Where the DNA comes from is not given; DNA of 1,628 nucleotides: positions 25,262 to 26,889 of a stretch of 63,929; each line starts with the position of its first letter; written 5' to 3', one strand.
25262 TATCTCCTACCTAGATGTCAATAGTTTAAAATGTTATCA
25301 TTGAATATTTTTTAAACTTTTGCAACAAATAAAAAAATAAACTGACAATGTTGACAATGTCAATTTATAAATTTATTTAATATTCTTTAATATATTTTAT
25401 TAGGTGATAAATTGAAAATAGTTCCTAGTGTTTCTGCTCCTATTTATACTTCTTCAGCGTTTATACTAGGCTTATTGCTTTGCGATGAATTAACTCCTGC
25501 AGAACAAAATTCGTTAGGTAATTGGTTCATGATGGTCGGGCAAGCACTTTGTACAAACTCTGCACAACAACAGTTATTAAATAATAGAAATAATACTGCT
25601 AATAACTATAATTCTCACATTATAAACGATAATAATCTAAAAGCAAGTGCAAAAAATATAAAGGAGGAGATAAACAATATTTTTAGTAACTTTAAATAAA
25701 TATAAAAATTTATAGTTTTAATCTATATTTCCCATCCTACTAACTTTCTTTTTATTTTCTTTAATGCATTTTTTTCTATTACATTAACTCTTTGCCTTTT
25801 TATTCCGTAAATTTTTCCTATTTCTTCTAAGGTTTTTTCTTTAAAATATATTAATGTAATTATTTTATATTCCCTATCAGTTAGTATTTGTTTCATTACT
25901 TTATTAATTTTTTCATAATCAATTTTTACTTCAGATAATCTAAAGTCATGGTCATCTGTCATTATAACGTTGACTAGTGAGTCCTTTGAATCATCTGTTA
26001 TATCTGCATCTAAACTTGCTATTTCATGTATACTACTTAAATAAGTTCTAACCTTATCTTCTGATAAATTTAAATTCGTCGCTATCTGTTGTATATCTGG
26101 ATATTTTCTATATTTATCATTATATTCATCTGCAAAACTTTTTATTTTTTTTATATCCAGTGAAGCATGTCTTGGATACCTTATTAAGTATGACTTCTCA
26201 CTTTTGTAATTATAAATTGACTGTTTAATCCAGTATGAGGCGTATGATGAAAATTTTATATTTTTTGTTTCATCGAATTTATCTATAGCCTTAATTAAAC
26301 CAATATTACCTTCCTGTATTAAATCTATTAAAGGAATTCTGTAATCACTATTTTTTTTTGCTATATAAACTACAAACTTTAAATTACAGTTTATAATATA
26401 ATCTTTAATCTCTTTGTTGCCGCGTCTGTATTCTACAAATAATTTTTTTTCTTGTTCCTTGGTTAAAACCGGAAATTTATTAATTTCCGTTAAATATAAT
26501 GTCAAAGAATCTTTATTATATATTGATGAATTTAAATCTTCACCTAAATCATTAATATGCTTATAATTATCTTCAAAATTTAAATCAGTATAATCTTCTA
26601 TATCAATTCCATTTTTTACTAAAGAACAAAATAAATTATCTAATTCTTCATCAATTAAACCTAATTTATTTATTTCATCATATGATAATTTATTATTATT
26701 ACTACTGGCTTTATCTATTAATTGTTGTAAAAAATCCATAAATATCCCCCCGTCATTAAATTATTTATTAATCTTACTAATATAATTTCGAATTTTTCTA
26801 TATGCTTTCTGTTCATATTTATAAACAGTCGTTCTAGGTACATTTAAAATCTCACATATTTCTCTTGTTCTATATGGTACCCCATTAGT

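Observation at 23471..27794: Insert between the S10 operon and rpsF-ssb-rpsR: two tandem RpoD-like sigma factors, a divergent small ORF and a prepilin-anchored FGE-fold protein (candidate undescribed module)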

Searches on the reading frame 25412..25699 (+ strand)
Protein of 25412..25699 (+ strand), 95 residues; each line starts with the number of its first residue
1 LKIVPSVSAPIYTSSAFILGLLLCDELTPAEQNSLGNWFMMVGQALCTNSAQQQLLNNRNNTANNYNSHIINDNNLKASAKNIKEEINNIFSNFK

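Call 3: search_protein_families(library=pfam, proteins=[window:25412-25699:+], max_evalue=0.1)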
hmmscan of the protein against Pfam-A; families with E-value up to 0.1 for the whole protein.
window:25412-25699:+ (95 aa): 0 families

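Call 4: search_protein_families(library=ncbifam, proteins=[window:25412-25699:+], max_evalue=0.1)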
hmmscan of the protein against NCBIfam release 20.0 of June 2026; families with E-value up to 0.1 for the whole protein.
window:25412-25699:+ (95 aa): 1 family
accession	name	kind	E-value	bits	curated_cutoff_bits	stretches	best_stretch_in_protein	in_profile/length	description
NF009582.0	PRK13024.1-2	equivalog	0.011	13.7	723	1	45-94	598-646/859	protein translocase subunit SecDF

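Call 34: search_protein_representatives(protein=window:25412-25699:+)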
Query: 95 residues. Proteins with E-value up to 0.001 (for the whole library): 210; up to 1e-10: 21; up to 1e-30: 1. The best 150 are listed.
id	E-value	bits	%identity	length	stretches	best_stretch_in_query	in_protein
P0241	5.5e-34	131.9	61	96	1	1-95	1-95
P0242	1.6e-26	108.1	83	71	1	31-95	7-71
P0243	4.2e-22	94.0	55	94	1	7-83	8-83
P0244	1.4e-20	89.1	54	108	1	3-81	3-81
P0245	4.8e-17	77.8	64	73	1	6-61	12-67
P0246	2.4e-15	72.4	45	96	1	3-90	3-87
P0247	1.5e-14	69.8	49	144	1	4-77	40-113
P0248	3.1e-14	68.9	47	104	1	1-68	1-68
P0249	9.5e-14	67.3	72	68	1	40-92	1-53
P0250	1.6e-13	66.5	49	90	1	1-89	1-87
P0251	2.8e-13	65.8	42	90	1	4-90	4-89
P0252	4.7e-13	65.1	44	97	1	4-93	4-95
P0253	4.9e-13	65.0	40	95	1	2-91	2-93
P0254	5.3e-13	64.9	51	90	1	1-65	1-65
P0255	6.5e-12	61.4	46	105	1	1-80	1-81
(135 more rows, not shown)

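Call 48: search_protein_families(library=phrogs, proteins=[window:25412-25699:+], max_evalue=0.001)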
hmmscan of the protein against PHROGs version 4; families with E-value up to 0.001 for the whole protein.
window:25412-25699:+ (95 aa): 0 families

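Call 50: find_related_loci(query=A3, collection=metagenome_contigs, flank=5000)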
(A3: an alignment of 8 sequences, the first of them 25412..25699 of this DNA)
Query A3 (95 aa) in metagenome_contigs; peptide patterns used: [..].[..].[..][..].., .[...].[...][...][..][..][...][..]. (x = any residue, [..] = any of these).
331 stretches matched a pattern; 118 encode a relative of the query (tblastn E <= 1e-3); the best 80 are kept; 80 distinct loci.
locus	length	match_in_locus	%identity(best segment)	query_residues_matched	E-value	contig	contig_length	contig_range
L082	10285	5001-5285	83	1-95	2e-51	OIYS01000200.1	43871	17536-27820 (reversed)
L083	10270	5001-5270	80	1-91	2e-46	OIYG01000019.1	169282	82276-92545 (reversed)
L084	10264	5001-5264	64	1-88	9e-36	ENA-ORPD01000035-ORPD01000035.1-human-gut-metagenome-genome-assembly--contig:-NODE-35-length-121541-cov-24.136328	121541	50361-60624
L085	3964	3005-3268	64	1-88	1e-35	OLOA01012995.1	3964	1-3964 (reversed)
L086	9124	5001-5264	64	1-88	1e-35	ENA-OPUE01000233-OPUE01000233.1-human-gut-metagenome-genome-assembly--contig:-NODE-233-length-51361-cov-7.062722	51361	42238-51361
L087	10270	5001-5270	63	1-89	6e-33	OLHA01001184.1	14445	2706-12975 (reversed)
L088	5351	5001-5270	62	1-89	1e-32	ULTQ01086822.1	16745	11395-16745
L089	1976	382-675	56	1-90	3e-32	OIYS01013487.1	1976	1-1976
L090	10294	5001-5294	54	1-90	7e-32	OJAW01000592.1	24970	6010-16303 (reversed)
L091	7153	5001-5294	54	1-90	1e-31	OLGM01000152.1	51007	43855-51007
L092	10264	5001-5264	64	1-88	5e-29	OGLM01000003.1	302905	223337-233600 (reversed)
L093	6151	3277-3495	66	1-73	4e-29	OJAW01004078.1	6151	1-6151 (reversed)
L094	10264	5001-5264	64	1-88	5e-29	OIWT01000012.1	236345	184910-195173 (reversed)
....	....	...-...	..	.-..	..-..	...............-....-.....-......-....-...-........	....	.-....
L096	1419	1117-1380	64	1-88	2e-29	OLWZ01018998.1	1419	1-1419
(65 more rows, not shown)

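Call 73: predict_structure(alignment_id=A5)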
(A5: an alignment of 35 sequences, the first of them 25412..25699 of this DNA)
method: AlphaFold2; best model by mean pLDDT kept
length: 95 residues; sequences in the alignment: 35
mean_pLDDT: 81.7   pTM: 0.50
mean pLDDT of the five models: 81.7, 74.7, 73.2, 72.4, 70.3
residues with pLDDT >= 90: 26; 70-90: 52; 50-70: 16; < 50: 1
segments of 3 or more residues with pLDDT < 50: none
pLDDT, mean of each block of 10 residues (from residue 1): 69 87 88 91 90 81 64 72 92 83
secondary structure, 60 per line:
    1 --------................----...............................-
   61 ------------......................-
elements in order: H9-24 H29-59 H73-94

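Call 77: fold_search(model_id=the predicted structure, library=pdb)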
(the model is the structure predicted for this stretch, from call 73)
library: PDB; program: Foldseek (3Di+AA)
matches with E <= 10: 7; with E <= 0.001: 0
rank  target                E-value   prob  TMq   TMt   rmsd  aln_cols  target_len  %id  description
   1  8p6k_BBB              5.1e+00  0.04  0.25  0.23  12.2        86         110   16  Structure of the hypervariable region of Streptococcus pyogenes M3 protein (released 2023-07-05)
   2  9n94_A                6.0e+00  0.01  0.16  0.18  16.0        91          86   10  Cryo-EM structure of FADD_DED filament (released 2025-11-05)
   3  8om2_A                7.0e+00  0.04  0.33  0.14  14.0        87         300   14  Small subunit of yeast mitochondrial ribosome in complex with METTL17/Rsm22. (released 2024-01-10)
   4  9n94_I                7.6e+00  0.01  0.16  0.18  15.9        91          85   10  Cryo-EM structure of FADD_DED filament (released 2025-11-05)
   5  6mit_A                8.9e+00  0.08  0.20  0.09   3.1        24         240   25  LptBFGC from Enterobacter cloacae (released 2019-03-27)
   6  8bdk_A                9.7e+00  0.03  0.33  0.33  12.4        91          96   18  Structure of a non-canonical histone from archaea (released 2023-07-12)
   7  8ceo_l                9.7e+00  0.03  0.32  0.08  16.0       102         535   18  Yeast RNA polymerase II transcription pre-initiation complex with core Mediator and the +1 nucleosome (released 2023-03-08)

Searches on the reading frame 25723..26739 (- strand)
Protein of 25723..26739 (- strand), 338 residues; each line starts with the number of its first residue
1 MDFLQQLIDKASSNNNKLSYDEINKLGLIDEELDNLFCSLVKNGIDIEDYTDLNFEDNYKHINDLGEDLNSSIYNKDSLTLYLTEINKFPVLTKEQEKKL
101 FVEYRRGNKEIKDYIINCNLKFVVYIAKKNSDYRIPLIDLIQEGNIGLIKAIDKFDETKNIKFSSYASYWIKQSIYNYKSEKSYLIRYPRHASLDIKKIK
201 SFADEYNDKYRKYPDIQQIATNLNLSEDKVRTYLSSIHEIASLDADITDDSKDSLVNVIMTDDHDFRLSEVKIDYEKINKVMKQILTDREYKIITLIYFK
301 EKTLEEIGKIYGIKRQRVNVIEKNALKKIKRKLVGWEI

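Call 3: search_protein_families(library=pfam, proteins=[window:25723-26739:-], max_evalue=0.1)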
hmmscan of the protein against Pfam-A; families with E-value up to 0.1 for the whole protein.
window:25723-26739:- (338 aa): 8 families
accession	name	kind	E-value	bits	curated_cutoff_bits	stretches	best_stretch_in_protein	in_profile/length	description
PF04545.22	Sigma70_r4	-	1.3e-15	57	24.1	1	286-330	5-49/50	Sigma-70, region 4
PF04542.20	Sigma70_r2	-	8.7e-15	54.7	24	1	116-180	2-66/71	Sigma-70 region 2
PF00140.25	Sigma70_r1_2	-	6.1e-08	32.9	22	1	77-100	1-24/34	Sigma-70 factor, region 1.2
PF04539.22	Sigma70_r3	-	7.8e-08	32.8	25.3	1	196-261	3-68/78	Sigma-70 region 3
PF00196.25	GerE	-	6.6e-06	26.1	23.5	1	285-330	2-46/57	Bacterial regulatory proteins, luxR family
PF08281.18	Sigma70_r4_2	-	1.6e-05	24.9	25.7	1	286-327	11-52/54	Sigma-70, region 4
PF13730.12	HTH_36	-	0.016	15.4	25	1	201-234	16-46/55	Helix-turn-helix domain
PF24655.1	DUF7645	-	0.05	14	27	0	213-232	28-47/62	Domain of unknown function (DUF7645)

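Call 4: search_protein_families(library=ncbifam, proteins=[window:25723-26739:-], max_evalue=0.1)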
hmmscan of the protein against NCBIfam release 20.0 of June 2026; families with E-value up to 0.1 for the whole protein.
window:25723-26739:- (338 aa): 57 families (the best 25 are shown)
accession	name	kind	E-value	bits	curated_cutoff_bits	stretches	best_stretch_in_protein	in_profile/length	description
NF006666.0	PRK09210.1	equivalog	4.6e-51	174.3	572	1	7-331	19-358/370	RNA polymerase sigma factor RpoD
TIGR02997.1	Sig70-cyanoRpoD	subfamily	7.8e-50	169.8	384.5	1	109-330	73-298/298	RNA polymerase sigma factor, RpoD/SigA family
TIGR02394.1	rpoS_proteo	equivalog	3.1e-49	168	378.7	1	75-333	11-274/285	RNA polymerase sigma factor RpoS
NF004207.0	PRK05657.1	equivalog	3.6e-46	158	394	1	71-333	50-317/329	RNA polymerase sigma factor RpoS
TIGR02393.1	RpoD_Cterm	equivalog_domain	2.7e-45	154.8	354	1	112-331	2-226/238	RNA polymerase sigma factor RpoD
NF041931.2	MzaA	equivalog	2.4e-44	152.3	800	1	105-331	470-703/726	MZA anti-phage system associated sigma-70 family RNA polymerase sigma factor MzaA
NF004208.0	PRK05658.1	equivalog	4e-43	148.3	555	1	108-331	390-618/631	RNA polymerase sigma factor RpoD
NF005920.0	PRK07921.1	subfamily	8e-41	140.1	464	1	91-330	72-315/328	RNA polymerase sigma factor SigB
NF005642.0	PRK07405.1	subfamily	5.3e-39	134.3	524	1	109-332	81-308/318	RNA polymerase sigma factor SigD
NF005143.0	PRK06596.1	subfamily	5.6e-39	134.3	241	1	73-333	10-281/285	RNA polymerase factor sigma-32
NF005643.0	PRK07406.1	equivalog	1.3e-38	133.1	500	1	108-330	158-384/397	RNA polymerase sigma factor RpoD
TIGR02392.1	rpoH_proteo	equivalog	1.6e-37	129.6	323.1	1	78-333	2-268/270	RNA polymerase sigma factor RpoH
NF005785.0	PRK07598.1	equivalog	1.6e-37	129.4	554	1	98-331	164-400/415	RNA polymerase sigma factor SigC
NF006071.0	PRK08215.1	equivalog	5.7e-36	124.4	372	1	85-332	12-256/258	RNA polymerase sporulation sigma factor SigG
NF004615.0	PRK05949.1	subfamily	7.6e-36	123.6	530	1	105-332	87-317/327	RNA polymerase sigma factor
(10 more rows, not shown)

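Call 23: find_homologous_proteins(query=window:25723-26739:-, max_evalue=1e-10)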
Query window:25723-26739:- (338 aa): 5874 proteins with E <= 1e-10 among 8000 candidates; the best 120 are listed.
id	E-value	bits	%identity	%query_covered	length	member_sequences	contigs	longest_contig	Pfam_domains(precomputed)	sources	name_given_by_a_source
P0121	8.9e-212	720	100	100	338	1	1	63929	PF00196.26,PF04545.23,PF00140.26,PF04542.21,PF08281.19,PF04539.23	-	-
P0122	1.7e-162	558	77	100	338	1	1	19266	PF04545.23,PF00140.26,PF04542.21,PF04539.23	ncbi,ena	-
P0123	1.2e-47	181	34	99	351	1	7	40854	PF04545.23,PF00140.26,PF04542.21,PF04539.23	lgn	-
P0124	2.5e-46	177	35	97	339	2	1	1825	PF04545.23,PF00140.26,PF04542.21,PF04539.23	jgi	-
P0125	7.4e-46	175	33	89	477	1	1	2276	PF04545.23,PF00140.26,PF04542.21,PF04539.23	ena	-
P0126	2.1e-45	174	37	94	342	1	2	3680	PF04545.23,PF00140.26,PF04542.21,PF04539.23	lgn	-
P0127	2.3e-44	170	33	96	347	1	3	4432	PF04545.23,PF00140.26,PF04542.21,PF04539.23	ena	-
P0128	3.2e-44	170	36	98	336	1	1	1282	PF04545.23,PF00140.26,PF04542.21,PF04539.23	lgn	-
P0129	3.4e-44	170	34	96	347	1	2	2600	PF04545.23,PF00140.26,PF04542.21,PF04539.23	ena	-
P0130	5.3e-44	169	34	95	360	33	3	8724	PF04545.23,PF00140.26,PF04542.21,PF04539.23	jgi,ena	jgi:RNA polymerase primary sigma factor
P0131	8.1e-44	168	35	98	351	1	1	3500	PF04545.23,PF00140.26,PF04542.21,PF04539.23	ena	-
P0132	9.0e-44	168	35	98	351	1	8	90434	PF04545.23,PF00140.26,PF04542.21,PF04539.23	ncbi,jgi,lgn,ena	-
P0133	1.4e-43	168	35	98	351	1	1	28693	PF04545.23,PF00140.26,PF04542.21,PF04539.23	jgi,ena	-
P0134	2.7e-43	167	36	95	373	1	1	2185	PF04545.23,PF00140.26,PF03979.20,PF04542.21,PF04539.23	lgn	-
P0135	3.2e-43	166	35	96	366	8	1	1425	PF04545.23,PF00140.26,PF04542.21,PF04539.23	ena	-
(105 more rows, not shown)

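Call 25: find_encoding_contigs(protein=P0122, flank=10000, max_places=4)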
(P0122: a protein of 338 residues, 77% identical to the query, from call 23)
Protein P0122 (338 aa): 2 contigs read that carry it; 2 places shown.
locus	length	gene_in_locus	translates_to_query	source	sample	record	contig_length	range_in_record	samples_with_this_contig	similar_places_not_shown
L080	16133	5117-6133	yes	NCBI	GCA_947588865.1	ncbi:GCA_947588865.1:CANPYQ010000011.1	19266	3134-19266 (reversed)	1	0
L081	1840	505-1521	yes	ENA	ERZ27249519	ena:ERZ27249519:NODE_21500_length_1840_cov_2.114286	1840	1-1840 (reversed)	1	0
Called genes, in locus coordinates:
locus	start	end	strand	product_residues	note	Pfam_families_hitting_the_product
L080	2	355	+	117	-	?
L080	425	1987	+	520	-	-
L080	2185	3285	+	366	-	PF01926:MMR_HSR1, PF02421:FeoB_N, PF06071:YchF-GTPase_C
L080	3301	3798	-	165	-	PF06541:ABC_trans_CmpB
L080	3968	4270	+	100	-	PF01250:Ribosomal_S6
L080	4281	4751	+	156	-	PF00436:SSB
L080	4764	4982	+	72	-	PF01084:Ribosomal_S18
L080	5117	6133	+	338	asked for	PF00140:Sigma70_r1_2 (weak), PF04542:Sigma70_r2, PF04539:Sigma70_r3, PF04545:Sigma70_r4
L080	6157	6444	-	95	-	-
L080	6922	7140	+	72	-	PF00338:Ribosomal_S10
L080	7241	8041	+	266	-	PF00297:Ribosomal_L3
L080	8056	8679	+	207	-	PF00573:Ribosomal_L4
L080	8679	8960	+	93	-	PF00276:Ribosomal_L23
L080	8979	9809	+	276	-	PF00181:Ribosomal_L2_N, PF03947:Ribosomal_L2_C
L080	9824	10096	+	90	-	PF00203:Ribosomal_S19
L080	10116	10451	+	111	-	PF00237:Ribosomal_L22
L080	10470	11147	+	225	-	PF05316:VAR1 (faint), PF07650:KH_2, PF00189:Ribosomal_S3_C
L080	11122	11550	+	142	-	PF00252:Ribosomal_L16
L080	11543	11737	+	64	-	PF00831:Ribosomal_L29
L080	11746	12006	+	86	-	PF00366:Ribosomal_S17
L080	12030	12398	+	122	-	PF00238:Ribosomal_L14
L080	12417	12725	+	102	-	PF00467:KOW, PF17136:ribosomal_L24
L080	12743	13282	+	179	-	PF00281:Ribosomal_L5, PF00673:Ribosomal_L5_C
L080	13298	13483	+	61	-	PF00253:Ribosomal_S14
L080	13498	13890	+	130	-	PF00410:Ribosomal_S8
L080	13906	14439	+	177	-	PF00347:Ribosomal_L6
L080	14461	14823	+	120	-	PF00861:Ribosomal_L18p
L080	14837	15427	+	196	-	PF00333:Ribosomal_S5, PF03719:Ribosomal_S5_C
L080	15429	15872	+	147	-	PF00828:Ribosomal_L27A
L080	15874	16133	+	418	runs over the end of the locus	PF00344:SecY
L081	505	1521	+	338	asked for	PF00140:Sigma70_r1_2 (weak), PF04542:Sigma70_r2, PF04539:Sigma70_r3, PF04545:Sigma70_r4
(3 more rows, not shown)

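Call 48: search_protein_families(library=phrogs, proteins=[window:25723-26739:-], max_evalue=0.001)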
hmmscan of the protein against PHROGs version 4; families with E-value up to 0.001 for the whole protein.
window:25723-26739:- (338 aa): 5 families
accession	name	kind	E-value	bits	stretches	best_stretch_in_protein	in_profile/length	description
phrog_351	-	transcription regulation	7.4e-61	207.8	1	74-337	470-730/928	RNA polymerase sigma factor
phrog_21612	-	transcription regulation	5.7e-08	32.7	1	108-330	11-219/600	RNA polymerase sigma factor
phrog_3512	-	transcription regulation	2.4e-07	32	1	283-336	63-116/130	sigma factor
phrog_36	-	transcription regulation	3e-06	28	1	258-336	113-190/220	transcriptional regulator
phrog_1740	-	transcription regulation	9.2e-06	25.4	1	256-334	144-217/567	RNA polymerase sigma factor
